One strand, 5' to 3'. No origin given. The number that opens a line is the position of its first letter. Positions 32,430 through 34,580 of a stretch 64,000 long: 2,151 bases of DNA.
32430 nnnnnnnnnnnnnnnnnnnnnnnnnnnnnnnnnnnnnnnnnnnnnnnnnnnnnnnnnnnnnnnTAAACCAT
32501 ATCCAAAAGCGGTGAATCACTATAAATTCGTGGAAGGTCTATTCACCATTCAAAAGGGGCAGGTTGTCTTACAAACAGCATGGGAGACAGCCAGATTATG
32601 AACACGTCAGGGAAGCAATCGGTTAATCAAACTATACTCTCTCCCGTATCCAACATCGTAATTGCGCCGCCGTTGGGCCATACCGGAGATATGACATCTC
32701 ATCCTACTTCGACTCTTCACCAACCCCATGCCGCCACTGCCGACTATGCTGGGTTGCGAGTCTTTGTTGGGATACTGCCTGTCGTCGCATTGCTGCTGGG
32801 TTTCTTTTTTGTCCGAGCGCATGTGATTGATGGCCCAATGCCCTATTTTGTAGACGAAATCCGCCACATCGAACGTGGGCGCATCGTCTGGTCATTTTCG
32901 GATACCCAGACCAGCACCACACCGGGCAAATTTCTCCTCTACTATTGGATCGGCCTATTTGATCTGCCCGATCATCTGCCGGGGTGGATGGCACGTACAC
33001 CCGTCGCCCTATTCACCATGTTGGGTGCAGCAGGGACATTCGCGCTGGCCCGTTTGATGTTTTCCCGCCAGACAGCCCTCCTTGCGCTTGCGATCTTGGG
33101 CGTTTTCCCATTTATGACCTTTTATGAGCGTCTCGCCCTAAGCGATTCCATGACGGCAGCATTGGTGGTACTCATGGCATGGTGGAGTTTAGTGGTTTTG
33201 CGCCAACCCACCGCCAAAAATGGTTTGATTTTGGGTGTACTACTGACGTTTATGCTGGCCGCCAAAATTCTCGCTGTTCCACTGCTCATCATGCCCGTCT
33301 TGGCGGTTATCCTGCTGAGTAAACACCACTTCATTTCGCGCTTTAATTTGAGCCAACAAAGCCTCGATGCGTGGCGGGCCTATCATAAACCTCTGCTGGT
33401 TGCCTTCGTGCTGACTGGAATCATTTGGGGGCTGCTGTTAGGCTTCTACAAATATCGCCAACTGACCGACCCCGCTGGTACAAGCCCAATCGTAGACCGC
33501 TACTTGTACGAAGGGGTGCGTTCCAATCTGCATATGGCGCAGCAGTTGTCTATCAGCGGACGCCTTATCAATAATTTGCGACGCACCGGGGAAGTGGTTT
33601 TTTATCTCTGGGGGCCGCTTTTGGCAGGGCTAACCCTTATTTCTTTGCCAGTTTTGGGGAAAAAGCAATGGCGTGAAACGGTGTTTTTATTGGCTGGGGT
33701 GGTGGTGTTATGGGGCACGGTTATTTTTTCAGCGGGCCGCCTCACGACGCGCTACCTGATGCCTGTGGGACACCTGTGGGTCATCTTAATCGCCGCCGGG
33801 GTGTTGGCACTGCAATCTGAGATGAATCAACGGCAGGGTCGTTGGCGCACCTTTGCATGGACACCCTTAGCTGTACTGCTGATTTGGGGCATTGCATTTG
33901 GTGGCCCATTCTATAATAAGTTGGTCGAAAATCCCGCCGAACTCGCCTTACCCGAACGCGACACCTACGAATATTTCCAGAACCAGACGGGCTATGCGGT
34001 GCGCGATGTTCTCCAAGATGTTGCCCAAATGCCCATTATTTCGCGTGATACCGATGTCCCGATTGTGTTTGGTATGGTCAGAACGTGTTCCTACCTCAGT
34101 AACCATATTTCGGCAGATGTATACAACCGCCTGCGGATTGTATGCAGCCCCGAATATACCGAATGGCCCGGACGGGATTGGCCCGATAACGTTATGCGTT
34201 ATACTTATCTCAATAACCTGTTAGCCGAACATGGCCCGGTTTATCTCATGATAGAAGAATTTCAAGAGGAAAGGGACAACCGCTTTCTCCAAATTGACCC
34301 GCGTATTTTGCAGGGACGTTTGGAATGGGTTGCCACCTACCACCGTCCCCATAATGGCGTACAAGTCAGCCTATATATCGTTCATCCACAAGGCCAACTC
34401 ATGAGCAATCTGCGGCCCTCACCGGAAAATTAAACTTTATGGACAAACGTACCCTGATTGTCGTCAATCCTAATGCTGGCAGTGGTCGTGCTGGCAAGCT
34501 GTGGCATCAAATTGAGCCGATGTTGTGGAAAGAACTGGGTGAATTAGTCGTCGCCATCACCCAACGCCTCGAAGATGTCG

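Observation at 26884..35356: Tandem array of four paralogous GT-C (GT39/ArnT-like) membrane glycosyltransferases with an interposed GNAT and a terminal lipid kinase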

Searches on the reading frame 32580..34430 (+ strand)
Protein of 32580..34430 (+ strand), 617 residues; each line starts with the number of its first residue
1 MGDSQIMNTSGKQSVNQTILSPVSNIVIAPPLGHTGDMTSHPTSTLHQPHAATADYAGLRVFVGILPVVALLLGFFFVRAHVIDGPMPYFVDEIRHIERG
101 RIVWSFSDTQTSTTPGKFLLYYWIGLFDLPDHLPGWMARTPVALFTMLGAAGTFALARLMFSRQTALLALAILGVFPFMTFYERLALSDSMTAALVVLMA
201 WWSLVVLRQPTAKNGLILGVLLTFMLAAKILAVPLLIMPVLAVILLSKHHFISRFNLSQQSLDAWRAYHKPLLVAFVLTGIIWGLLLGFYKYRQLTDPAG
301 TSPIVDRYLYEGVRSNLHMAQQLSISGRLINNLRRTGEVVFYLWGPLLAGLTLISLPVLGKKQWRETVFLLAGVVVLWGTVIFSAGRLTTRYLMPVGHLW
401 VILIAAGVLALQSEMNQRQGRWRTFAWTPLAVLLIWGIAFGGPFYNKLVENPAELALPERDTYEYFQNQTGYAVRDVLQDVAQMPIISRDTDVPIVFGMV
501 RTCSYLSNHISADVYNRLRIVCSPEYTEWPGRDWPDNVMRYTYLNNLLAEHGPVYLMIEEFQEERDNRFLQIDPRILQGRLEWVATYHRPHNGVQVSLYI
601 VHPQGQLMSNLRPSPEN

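Call 4: search_protein_families(library=pfam, proteins=[window:32580-34430:+], max_evalue=0.1)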
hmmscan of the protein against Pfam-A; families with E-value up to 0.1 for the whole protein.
window:32580-34430:+ (617 aa): 1 family
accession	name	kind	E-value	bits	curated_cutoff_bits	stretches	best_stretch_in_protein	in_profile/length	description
PF13231.12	PMT_2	-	9.4e-09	36.1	26.1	1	134-250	20-137/160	Dolichyl-phosphate-mannose-protein mannosyltransferase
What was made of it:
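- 32580..34433 (+): GT-C paralog 4 (GTC3/4 orthogroup), 617 aa; 11 TM, catalytic D92-E93 in the first outer loop, C-terminal extracytoplasmic domain at residues ~451-612. PMT_2 at 36.1 bits (call 4).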

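Call 5: search_protein_families(library=ncbifam, proteins=[window:32580-34430:+], max_evalue=0.1)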
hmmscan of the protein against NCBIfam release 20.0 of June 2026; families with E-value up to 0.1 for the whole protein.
window:32580-34430:+ (617 aa): 1 family
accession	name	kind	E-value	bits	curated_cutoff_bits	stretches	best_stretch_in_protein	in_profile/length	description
NF052499.1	MnslTaseMT1671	equivalog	0.0051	15.3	900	1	136-246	98-206/523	mannosyltransferase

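Call 8: find_homologous_proteins(query=window:32580-34430:+)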
Query window:32580-34430:+ (617 aa): 23 proteins with E <= 0.001 among 8000 candidates.
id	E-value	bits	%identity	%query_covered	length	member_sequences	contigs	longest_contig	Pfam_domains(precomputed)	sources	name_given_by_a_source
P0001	0.0e+0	1395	100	99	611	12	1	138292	PF13231.13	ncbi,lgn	-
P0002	0.0e+0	1221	85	99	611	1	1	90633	PF13231.13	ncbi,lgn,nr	ncbi:MAG: glycosyltransferase family 39 protein [Chloroflexi bacterium]|nr:glycosyltransferase famil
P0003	1.9e-160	554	45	98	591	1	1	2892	PF13231.13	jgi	jgi:hypothetical protein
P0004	5.6e-159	549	48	92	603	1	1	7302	PF13231.13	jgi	jgi:4-amino-4-deoxy-L-arabinose transferase-like glycosyltransferase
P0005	9.9e-158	545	48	89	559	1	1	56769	PF13231.13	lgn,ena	-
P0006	1.4e-154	534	44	90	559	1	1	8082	PF13231.13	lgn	-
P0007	5.5e-154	532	45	90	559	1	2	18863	PF13231.13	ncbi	-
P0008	7.5e-147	509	45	89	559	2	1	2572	PF13231.13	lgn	-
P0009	9.9e-141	489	45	91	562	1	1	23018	PF13231.13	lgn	-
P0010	3.0e-139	484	43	91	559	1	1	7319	PF13231.13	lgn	-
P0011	9.5e-138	479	45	91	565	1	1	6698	PF13231.13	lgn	-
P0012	2.8e-136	474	42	93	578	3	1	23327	PF13231.13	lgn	-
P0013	2.8e-136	474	43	91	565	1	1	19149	PF13231.13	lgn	-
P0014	1.5e-135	471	46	83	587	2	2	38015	-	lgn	-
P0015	4.2e-130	453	42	90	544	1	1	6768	PF13231.13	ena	-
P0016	2.2e-111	392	40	88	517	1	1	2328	PF13231.13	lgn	-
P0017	1.6e-108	382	40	88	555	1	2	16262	PF13231.13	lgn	-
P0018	2.9e-107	378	39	88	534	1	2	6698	PF13231.13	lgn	-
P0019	7.4e-94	334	35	87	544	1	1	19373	PF13231.13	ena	-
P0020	1.7e-88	316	33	91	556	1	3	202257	PF13231.13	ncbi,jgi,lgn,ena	jgi:hypothetical protein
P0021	5.0e-45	172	43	24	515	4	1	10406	PF13231.13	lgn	-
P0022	2.0e-33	134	30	65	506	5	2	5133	PF13231.13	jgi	-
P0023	2.8e-5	41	30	24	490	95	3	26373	PF13231.13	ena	-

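Call 12: find_encoding_contigs(protein=P0002, flank=10000, max_places=3)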
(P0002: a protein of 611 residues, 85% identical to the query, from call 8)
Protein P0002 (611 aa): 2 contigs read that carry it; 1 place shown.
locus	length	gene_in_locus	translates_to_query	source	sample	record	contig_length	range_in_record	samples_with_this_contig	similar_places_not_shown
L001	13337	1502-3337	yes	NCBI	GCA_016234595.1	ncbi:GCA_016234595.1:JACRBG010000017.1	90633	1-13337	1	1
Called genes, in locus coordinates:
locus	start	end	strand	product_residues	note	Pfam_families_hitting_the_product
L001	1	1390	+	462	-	PF13231:PMT_2 (weak)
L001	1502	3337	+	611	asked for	PF13231:PMT_2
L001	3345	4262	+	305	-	PF00781:DAGK_cat, PF19279:YegS_C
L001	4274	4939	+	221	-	-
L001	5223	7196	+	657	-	-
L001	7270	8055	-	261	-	PF01209:Ubie_methyltran, PF13489:Methyltransf_23, PF13847:Methyltransf_31, PF08241:Methyltransf_11, PF08242:Methyltransf_12, PF13649:Methyltransf_25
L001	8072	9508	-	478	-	-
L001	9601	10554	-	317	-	-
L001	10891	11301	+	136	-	PF11208:DUF2992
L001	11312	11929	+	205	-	PF01928:CYTH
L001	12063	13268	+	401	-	PF01476:LysM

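Call 13: find_encoding_contigs(protein=P0005, flank=10000, max_places=3)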
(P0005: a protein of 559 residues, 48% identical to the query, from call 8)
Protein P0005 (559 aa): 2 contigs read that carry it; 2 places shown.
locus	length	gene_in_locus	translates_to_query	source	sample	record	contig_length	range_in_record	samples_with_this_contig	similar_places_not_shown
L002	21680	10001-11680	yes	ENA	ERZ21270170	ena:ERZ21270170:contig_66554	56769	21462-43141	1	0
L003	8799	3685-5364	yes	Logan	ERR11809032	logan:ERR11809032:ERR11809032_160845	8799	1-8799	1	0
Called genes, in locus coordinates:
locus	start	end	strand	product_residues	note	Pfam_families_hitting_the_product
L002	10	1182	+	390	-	PF07690:MFS_1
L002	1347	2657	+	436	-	PF13426:PAS_9 (weak), PF00512:HisKA, PF02518:HATPase_c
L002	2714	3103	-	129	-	-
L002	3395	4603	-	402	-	-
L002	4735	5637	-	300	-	PF00850:Hist_deacetyl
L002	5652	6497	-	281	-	PF02540:NAD_synthase, PF03054:tRNA_Me_trans (faint)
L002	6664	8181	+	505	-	PF04151:PPC (faint)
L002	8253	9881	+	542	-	PF13231:PMT_2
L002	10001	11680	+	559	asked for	PF13231:PMT_2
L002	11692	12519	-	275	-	PF00532:Peripla_BP_1 (weak), PF13407:Peripla_BP_4 (weak), PF13377:Peripla_BP_3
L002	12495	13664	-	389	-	PF00480:ROK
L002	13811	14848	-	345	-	PF00704:Glyco_hydro_18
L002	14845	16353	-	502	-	PF00933:Glyco_hydro_3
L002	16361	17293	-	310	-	PF00528:BPD_transp_1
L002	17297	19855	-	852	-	PF00528:BPD_transp_1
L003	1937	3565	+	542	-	PF13231:PMT_2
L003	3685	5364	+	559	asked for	PF13231:PMT_2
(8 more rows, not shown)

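Call 19: predict_structure(alignment_id=A2)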
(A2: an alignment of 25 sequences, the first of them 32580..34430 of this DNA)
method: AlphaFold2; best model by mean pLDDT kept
length: 617 residues; sequences in the alignment: 25
mean_pLDDT: 82.6   pTM: 0.84
mean pLDDT of the five models: 82.6, 81.4, 81.4, 81.4, 81.2
residues with pLDDT >= 90: 300; 70-90: 202; 50-70: 53; < 50: 62
segments of 3 or more residues with pLDDT < 50: 1-41, 44-49, 314-321, 612-617
pLDDT, mean of each block of 10 residues (from residue 1): 40 38 39 42 48 71 93 92 73 82 82 78 84 75 92 98 98 94 84 97 97 98 94 96 88 80 92 97 92 86 67 48 76 94 95 97 97 96 87 95 98 93 93 97 91 88 82 89 94 93 83 92 73 66 90 92 59 76 89 89 70 46
secondary structure, 60 per line:
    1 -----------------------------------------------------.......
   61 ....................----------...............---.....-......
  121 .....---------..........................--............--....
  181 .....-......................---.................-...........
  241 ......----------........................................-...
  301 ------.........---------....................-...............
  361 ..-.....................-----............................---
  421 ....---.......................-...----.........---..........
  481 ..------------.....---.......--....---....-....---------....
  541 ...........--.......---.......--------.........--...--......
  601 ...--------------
elements in order: H54-80 H91-105 H109-113 H115-125 H135-160 H163-174 H177-185 H187-208 H212-228 H230-246 H257-296 H307-315 H325-344 H346-362 H364-384 H390-417 H421-424 H428-450 H459-467 H471-482 E495-499 H503-509 H512-515 E519-522 H524-527 H537-551 E554-560 H564-570 E579-587 E595-603
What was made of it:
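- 32580..34433 (+): AF2 model pLDDT 82.6, pTM 0.84 (call 19).
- The AF2 model has pLDDT 82.6 (call 19).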

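Call 21: search_protein_representatives(alignment_id=A2)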
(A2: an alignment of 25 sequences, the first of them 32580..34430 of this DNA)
Query: 25 sequences, 553 profile positions. Proteins with E-value up to 0.001 (for the whole library): 3723; up to 1e-10: 1453; up to 1e-30: 445. The best 150 are listed.
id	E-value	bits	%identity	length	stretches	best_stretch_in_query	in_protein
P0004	3.3e-230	781.7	-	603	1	4-552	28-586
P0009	7.9e-220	747.4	-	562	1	3-550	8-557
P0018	4.0e-206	702.1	-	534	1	6-542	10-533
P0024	3.9e-200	682.4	-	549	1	14-544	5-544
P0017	4.1e-200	682.3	-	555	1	4-548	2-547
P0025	1.1e-198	677.6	-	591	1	6-544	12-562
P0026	1.2e-196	670.9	-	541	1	10-545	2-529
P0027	3.3e-188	643.0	-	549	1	17-542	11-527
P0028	1.4e-182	624.4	-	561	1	7-545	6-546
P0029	5.9e-179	612.5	-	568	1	10-545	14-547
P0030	6.1e-158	543.1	-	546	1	19-544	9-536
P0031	1.0e-156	539.0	-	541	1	10-545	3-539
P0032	4.0e-137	474.4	-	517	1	17-541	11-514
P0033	8.6e-128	443.6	-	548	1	19-545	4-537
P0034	5.2e-124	431.1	-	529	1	15-542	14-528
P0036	2.4e-122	425.6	-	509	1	17-542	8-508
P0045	7.0e-100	351.5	-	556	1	18-543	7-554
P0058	4.1e-92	325.8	-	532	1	18-542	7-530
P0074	8.3e-86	305.0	-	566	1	21-543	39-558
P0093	5.3e-80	285.8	-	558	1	9-543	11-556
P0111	2.6e-75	270.4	-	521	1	13-541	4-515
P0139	3.9e-65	236.8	-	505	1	21-543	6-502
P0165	1.2e-58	215.3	-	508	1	23-542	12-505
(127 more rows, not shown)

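Call 23: fold_search(model_id=the predicted structure, library=pdb)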
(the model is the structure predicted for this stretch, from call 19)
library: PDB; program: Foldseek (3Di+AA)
matches with E <= 10: 472; with E <= 0.001: 25
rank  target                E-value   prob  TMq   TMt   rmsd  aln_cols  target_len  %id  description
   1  7oci_F                2.5e-08  1.00  0.47  0.46  12.4       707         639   11  Cryo-EM structure of yeast Ost6p containing oligosaccharyltransferase complex (released 2022-02-16)
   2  8agc_A                2.6e-08  1.00  0.47  0.43  11.2       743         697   11  Structure of yeast oligosaccharylransferase complex with lipid-linked oligosaccharide and non-acceptor peptide bound (released 2022-12-07)
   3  8age_A                3.1e-08  1.00  0.46  0.44  11.8       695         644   10  Structure of yeast oligosaccharylransferase complex with acceptor peptide bound (released 2022-12-07)
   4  5f15                  7.9e-08  1.00  0.48  0.54  11.1       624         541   14  Crystal Structure of ArnT from Cupriavidus metallidurans bound to Undecaprenyl phosphate (released 2016-02-17)
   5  5ezm                  9.4e-08  1.00  0.49  0.55  10.9       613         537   15  Crystal Structure of ArnT from Cupriavidus metallidurans in the apo state (released 2016-02-17)
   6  6s7t_A                1.0e-07  1.00  0.46  0.41  12.3       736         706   10  Cryo-EM structure of human oligosaccharyltransferase complex OST-B (released 2019-12-18)
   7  8b6l_I                1.1e-07  1.00  0.44  0.41  14.2       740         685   11  Subtomogram average of the human Sec61-TRAP-OSTA-translocon (released 2022-12-07)
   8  9n9j_I                1.1e-07  1.00  0.42  0.38  12.4       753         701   11  Structure of a GRP94 folding intermediate engaged with a CCDC134- and FKBP11-bound secretory translocon (released 2025-11-19)
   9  6c26_A                1.3e-07  1.00  0.45  0.43  13.9       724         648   11  The Cryo-EM structure of a eukaryotic oligosaccharyl transferase complex (released 2018-01-31)
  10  6ezn_F                1.3e-07  1.00  0.45  0.43  13.7       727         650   11  Cryo-EM structure of the yeast oligosaccharyltransferase (OST) complex (released 2018-01-17)
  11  9s6u_A                2.3e-07  1.00  0.44  0.48  10.6       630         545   14  Ternary cryo-EM structure of human ALG9 with Dol25-PP-GlcNAc2Man8, Dol25-P-Man and Fab (released 2026-03-18)
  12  8pn9_A                2.7e-07  1.00  0.44  0.42  13.3       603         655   12  Structure of human oligosaccharyltransferase OST-A complex bound to NGI-1 (released 2024-05-08)
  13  6s7o_A                3.2e-07  1.00  0.46  0.44  12.5       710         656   12  Cryo-EM structure of human oligosaccharyltransferase complex OST-A (released 2019-12-18)
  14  8agb_A                3.6e-07  1.00  0.47  0.45  12.0       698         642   10  Structure of yeast oligosaccharylransferase complex with lipid-linked oligosaccharide bound (released 2022-12-07)
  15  9s6s_A                4.3e-07  1.00  0.42  0.47  10.7       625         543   13  Ternary cryo-EM structure of human ALG9 with Dol25-PP-GlcNAc2Man6, Dol25-P-Man and Fab (released 2026-03-18)
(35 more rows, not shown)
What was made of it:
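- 32580..34433 (+): Foldseek matches STT3 at E 2.5e-8 and ArnT at TM 0.55 (call 23).
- On GT-C glycosyltransferase superfamily: Foldseek matches STT3, ArnT, ALG9/12, AglB, Pmt4, PglB and AftA at E 2.5e-8 to 6e-4 (call 23).
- Closest known: ArnT. Same: GT-C fold, with the highest target-normalised TM-scores among the top hits (0.54-0.55, call 23).
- Pmt4 and Pmt1-Pmt2 are among the Foldseek hits (call 23). ArnT gives the highest target-normalised TM-scores among the top Foldseek hits (0.54-0.55, call 23).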

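Call 25: find_related_loci(query=A2, collection=genome_contigs, flank=10000)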
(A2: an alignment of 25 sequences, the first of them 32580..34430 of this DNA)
Query A2 (617 aa) in genome_contigs; peptide patterns used: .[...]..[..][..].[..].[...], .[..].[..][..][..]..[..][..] (x = any residue, [..] = any of these).
72 stretches matched a pattern; 55 encode a relative of the query (tblastn E <= 1e-3); 51 distinct loci.
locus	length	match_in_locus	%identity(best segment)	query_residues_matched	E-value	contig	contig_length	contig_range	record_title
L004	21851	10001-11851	95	1-617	0e+0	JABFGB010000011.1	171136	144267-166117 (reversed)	MAG: Chloroflexota bacterium isolate CFX10 c_000000000011, whole genome shotgun sequence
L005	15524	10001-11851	94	1-617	0e+0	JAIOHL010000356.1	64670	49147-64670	MAG: Anaerolineae bacterium isolate MAG_03 contig_339246, whole genome shotgun sequence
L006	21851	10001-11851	95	1-617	0e+0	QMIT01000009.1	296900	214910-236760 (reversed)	MAG: Chloroflexota bacterium isolate CFX5 B_scaffold_15, whole genome shotgun sequence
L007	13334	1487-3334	86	2-617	0e+0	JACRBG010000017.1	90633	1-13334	MAG: Chloroflexi bacterium isolate NC_groundwater_1614_Pr3_B-0.1um_50_13 SR-2_scaffold_141_1116864, whole genome shotgun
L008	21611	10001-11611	43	58-617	7e-149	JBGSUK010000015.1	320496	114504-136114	MAG: Anaerolineae bacterium isolate JTS-AC430 k141_1933229, whole genome shotgun sequence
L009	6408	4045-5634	47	57-605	1e-144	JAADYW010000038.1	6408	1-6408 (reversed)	MAG: Chloroflexi bacterium isolate TC_152 k99_299329, whole genome shotgun sequence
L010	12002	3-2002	44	58-613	8e-132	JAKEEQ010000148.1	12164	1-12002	MAG: Chloroflexota bacterium isolate PMV_1.47 PMV_1.47.k101_638981, whole genome shotgun sequence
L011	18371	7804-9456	45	50-607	9e-155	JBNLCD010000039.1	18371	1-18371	MAG: Anaerolineae bacterium isolate C2.bin.11.strict NODE_39_length_18371_cov_2.842681, whole genome shotgun sequence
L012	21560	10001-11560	41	62-599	5e-118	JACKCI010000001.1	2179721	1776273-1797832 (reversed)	MAG: Anaerolineales bacterium isolate HK-STAS-CHLO-43 HK-STAS-CHLO-43_1, whole genome shotgun sequence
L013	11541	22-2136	38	58-605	1e-110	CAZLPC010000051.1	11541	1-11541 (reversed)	MAG TPA_asm: uncultured Anaerolineae bacterium isolate SRP072547_co1_26 genome assembly, contig: NODE_10594_length_11541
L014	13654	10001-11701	36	41-617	3e-104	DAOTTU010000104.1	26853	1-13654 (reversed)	MAG TPA_asm: Anaerolineae bacterium isolate F14_21 k111_3556176, whole genome shotgun sequence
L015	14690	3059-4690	36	38-599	1e-101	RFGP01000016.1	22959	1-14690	MAG: Chloroflexi bacterium isolate J027 k99_61349, whole genome shotgun sequence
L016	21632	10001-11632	33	39-602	9e-93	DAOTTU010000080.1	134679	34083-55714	MAG TPA_asm: Anaerolineae bacterium isolate F14_21 k111_4950839, whole genome shotgun sequence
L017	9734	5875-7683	51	59-617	1e-61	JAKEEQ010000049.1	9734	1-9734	MAG: Chloroflexota bacterium isolate PMV_1.47 PMV_1.47.k101_197178, whole genome shotgun sequence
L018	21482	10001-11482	32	77-599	2e-58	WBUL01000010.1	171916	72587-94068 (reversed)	MAG: Anaerolineae bacterium isolate SB15 contig_58, whole genome shotgun sequence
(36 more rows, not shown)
